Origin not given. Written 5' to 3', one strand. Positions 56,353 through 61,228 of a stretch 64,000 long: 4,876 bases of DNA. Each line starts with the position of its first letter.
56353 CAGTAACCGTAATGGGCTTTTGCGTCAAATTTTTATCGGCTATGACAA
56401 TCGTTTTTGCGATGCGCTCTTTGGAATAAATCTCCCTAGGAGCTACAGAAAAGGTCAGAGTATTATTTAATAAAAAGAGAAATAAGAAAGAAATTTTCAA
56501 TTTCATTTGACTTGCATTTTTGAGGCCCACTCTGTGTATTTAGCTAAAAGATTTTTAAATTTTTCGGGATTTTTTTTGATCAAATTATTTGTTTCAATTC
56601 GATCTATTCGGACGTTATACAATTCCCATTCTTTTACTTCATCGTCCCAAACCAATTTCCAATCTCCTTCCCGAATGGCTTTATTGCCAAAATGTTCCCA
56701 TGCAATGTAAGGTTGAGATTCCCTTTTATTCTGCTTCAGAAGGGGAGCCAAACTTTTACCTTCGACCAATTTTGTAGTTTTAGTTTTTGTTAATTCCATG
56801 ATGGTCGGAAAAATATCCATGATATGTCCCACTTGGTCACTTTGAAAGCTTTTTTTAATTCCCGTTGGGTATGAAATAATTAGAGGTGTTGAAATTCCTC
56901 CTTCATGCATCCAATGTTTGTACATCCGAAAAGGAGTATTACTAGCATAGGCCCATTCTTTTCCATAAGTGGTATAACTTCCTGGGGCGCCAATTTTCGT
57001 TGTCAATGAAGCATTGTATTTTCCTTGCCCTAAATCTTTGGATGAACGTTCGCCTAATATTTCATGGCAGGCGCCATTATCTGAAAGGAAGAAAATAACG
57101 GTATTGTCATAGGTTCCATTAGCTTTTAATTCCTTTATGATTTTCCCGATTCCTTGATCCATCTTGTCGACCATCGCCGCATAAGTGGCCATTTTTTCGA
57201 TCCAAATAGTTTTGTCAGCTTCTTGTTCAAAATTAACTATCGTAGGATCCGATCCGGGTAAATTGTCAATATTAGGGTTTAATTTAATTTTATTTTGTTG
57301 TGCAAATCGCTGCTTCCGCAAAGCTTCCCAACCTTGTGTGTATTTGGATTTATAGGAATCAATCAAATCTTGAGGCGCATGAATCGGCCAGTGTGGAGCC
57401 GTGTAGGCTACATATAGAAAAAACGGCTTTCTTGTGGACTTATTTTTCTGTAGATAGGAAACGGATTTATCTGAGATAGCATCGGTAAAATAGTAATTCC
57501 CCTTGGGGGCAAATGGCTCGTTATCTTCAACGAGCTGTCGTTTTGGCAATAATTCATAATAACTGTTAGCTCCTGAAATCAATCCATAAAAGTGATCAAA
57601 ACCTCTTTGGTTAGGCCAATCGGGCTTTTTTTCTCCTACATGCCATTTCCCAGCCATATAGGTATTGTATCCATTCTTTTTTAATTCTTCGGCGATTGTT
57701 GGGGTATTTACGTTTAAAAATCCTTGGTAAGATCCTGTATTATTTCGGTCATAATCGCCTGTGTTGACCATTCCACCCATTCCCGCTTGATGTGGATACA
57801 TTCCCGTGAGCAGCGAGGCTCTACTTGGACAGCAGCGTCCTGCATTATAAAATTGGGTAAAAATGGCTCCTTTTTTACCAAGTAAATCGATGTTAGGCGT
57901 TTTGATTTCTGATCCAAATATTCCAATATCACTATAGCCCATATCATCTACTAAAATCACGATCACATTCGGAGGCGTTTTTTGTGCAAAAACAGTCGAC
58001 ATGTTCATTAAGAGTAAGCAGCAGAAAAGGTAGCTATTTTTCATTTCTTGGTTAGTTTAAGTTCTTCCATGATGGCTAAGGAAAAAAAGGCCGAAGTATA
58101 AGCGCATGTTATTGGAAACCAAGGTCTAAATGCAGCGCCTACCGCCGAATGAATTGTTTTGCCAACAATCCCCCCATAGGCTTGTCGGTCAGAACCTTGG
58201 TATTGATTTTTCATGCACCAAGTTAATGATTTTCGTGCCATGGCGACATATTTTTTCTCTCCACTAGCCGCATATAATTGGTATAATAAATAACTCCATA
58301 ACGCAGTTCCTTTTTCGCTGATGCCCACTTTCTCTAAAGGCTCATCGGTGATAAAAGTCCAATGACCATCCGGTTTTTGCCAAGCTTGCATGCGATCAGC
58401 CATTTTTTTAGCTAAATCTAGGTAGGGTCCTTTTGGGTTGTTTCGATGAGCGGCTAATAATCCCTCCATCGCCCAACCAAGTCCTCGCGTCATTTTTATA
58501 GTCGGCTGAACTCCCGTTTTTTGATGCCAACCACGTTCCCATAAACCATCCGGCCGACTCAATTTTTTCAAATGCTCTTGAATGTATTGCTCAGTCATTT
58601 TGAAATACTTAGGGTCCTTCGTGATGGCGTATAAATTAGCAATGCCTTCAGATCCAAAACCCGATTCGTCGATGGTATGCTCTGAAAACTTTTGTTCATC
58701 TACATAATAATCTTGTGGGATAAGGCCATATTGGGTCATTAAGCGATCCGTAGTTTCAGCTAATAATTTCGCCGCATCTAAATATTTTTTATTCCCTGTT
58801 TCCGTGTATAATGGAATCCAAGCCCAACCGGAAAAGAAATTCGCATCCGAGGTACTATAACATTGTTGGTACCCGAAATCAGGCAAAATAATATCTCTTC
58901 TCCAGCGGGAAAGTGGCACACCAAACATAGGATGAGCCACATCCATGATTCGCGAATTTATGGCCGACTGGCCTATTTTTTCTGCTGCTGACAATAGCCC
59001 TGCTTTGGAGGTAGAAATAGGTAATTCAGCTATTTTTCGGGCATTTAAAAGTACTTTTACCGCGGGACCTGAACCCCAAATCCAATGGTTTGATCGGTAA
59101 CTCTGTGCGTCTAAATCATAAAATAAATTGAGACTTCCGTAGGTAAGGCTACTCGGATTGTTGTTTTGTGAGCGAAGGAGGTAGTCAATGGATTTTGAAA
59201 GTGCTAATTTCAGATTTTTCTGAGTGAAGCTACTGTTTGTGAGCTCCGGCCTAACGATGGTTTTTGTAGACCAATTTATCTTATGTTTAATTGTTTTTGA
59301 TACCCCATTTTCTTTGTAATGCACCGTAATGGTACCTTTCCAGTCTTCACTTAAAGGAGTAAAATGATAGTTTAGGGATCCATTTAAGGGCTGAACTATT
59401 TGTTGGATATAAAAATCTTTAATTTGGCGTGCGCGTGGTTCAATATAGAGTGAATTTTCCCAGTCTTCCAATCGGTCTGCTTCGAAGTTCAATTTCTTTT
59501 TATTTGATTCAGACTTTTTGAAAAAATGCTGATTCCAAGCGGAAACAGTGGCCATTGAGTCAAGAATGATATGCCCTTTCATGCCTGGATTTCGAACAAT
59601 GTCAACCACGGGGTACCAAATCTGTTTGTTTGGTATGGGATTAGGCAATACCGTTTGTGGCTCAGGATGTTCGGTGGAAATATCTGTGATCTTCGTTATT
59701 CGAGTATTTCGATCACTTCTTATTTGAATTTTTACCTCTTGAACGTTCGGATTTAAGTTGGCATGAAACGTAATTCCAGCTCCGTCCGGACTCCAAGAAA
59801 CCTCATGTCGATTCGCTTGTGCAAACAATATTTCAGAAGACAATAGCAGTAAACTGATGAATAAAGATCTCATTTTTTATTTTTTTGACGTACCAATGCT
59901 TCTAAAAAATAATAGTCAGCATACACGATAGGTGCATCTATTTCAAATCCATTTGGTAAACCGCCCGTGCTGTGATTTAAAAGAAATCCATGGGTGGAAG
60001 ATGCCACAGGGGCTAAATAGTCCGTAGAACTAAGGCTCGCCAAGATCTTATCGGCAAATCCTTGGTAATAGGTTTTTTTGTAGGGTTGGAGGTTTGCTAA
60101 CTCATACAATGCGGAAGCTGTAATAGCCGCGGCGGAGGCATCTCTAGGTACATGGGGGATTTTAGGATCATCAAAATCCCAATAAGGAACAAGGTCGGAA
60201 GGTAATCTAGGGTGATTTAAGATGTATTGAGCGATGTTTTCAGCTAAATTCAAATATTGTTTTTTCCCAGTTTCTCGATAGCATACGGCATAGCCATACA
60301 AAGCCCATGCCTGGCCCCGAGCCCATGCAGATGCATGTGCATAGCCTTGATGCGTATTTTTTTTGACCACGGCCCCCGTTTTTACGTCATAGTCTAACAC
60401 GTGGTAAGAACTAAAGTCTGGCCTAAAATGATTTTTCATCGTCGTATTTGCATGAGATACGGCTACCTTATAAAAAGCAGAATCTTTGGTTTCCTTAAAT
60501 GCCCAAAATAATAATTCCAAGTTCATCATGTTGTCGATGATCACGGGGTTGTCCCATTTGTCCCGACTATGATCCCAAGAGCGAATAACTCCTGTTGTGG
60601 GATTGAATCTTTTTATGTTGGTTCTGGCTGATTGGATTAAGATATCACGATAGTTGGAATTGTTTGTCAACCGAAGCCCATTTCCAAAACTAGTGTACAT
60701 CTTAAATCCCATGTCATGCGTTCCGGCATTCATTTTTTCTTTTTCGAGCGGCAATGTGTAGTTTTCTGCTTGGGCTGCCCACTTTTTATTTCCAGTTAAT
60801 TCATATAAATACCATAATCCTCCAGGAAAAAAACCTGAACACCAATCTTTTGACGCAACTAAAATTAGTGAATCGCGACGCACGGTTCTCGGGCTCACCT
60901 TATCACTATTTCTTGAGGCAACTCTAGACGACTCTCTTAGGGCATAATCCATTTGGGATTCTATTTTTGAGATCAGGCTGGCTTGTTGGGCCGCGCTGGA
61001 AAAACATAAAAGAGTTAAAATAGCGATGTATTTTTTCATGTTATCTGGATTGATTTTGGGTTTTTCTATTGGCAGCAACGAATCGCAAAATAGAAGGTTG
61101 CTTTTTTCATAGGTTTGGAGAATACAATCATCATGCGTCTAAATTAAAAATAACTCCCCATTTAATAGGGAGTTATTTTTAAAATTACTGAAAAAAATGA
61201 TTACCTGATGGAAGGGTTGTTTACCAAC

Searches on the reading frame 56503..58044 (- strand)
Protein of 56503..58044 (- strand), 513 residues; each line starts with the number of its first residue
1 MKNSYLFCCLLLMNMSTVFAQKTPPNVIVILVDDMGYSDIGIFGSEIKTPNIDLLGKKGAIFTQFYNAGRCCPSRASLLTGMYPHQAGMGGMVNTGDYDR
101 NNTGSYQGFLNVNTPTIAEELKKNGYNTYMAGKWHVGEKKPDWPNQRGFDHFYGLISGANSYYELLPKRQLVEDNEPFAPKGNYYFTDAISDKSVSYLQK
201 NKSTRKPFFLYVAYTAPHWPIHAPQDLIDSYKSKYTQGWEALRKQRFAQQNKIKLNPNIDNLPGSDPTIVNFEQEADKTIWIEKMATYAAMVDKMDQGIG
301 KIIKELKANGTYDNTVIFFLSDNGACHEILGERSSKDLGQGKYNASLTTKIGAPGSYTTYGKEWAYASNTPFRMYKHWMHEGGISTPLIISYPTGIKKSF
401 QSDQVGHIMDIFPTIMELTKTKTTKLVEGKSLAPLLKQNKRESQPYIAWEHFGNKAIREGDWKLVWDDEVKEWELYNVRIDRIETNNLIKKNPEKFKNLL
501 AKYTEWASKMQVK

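Call 9: search_protein_families(library=pfam, proteins=[window:56503-58044:-], max_evalue=0.001)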
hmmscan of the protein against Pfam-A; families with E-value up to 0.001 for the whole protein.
window:56503-58044:- (513 aa): 4 families
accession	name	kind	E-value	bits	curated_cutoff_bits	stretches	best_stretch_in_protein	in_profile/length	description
PF00884.28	Sulfatase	-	2.6e-66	224.4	25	1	25-419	1-299/301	Sulfatase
PF16347.10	SGSH_C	-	1.4e-15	58.2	29.3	1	376-493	8-136/154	N-sulphoglucosamine sulphohydrolase, C-terminal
PF01663.27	Phosphodiest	-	4.6e-10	40.1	23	1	27-325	1-221/342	Type I phosphodiesterase / nucleotide pyrophosphatase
PF02995.22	DUF229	-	0.00064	19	25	0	287-332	305-343/496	Protein of unknown function (DUF229)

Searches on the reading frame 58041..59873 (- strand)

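Call 10: search_protein_families(library=pfam, proteins=[window:58041-59873:-], max_evalue=0.001)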
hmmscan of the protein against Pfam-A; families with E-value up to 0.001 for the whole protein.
window:58041-59873:- (610 aa): 3 families
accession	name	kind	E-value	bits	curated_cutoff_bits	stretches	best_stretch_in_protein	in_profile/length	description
PF07944.18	Beta-AFase-like_GH127_cat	-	4.9e-13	49.3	24.9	2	409-558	65-212/376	Beta-L-arabinofuranosidase, GH127 catalytic domain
PF07470.19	Glyco_hydro_88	-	1.5e-08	34.4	26.6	1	353-578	84-319/352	Glycosyl Hydrolase Family 88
PF03663.20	Glyco_hydro_76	-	0.0006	19.9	25.9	0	340-446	153-264/366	Glycosyl hydrolase family 76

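Call 72: search_protein_families(library=ncbifam, proteins=[window:58041-59873:-], max_evalue=0.000001)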
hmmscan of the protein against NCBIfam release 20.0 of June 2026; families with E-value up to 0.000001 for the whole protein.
window:58041-59873:- (610 aa): 0 families

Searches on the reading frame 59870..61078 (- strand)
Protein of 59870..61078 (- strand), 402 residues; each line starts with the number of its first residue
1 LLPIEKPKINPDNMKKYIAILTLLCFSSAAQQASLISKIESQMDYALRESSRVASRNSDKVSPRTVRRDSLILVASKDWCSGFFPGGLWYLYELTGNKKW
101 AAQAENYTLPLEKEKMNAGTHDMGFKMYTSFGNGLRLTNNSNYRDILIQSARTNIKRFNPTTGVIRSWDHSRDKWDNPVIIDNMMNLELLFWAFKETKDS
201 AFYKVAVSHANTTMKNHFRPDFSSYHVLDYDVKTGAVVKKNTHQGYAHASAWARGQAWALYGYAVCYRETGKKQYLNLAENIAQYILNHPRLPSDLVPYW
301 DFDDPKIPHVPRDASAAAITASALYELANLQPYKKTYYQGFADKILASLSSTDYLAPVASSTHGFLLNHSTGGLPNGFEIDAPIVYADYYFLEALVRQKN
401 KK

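Call 10: search_protein_families(library=pfam, proteins=[window:59870-61078:-], max_evalue=0.001)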
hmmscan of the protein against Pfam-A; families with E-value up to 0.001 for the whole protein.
window:59870-61078:- (402 aa): 1 family
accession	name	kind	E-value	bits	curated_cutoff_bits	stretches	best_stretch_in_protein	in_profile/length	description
PF07470.19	Glyco_hydro_88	-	1.6e-08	34.4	26.6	1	75-285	25-237/352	Glycosyl Hydrolase Family 88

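Call 72: search_protein_families(library=ncbifam, proteins=[window:59870-61078:-], max_evalue=0.000001)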
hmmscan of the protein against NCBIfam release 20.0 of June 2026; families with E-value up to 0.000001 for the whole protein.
window:59870-61078:- (402 aa): 0 families
